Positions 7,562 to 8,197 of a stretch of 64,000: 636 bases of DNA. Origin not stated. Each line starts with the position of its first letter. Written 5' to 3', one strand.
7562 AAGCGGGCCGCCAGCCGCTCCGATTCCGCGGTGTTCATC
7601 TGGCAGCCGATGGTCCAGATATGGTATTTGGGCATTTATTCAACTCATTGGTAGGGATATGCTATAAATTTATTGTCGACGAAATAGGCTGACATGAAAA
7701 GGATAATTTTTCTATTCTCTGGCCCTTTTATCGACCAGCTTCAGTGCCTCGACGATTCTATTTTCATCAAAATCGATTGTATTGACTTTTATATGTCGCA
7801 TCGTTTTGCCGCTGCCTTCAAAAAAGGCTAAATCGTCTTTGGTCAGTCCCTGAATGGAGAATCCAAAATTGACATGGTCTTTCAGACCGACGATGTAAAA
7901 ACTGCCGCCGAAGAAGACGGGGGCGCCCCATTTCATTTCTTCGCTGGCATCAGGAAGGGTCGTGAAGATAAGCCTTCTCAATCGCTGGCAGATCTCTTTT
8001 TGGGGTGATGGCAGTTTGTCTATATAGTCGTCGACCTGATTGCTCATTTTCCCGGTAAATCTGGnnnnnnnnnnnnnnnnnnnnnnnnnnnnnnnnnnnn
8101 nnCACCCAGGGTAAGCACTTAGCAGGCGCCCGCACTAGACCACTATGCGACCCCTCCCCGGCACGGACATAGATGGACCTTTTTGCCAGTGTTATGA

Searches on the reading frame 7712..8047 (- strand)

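Call 19: search_protein_families(library=pfam, proteins=[window:7712-8047:-], max_evalue=0.00001)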
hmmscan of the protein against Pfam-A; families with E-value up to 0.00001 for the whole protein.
window:7712-8047:- (111 aa): 2 families
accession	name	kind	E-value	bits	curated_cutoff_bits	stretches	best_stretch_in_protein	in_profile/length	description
PF08818.16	DUF1801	-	3.1e-13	50.3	27.2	1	16-99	1-78/85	Domain of unknown function (DU1801)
PF18899.5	DUF5655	-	2e-07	31.5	24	1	5-103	1-103/109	Domain of unknown function (DUF5655)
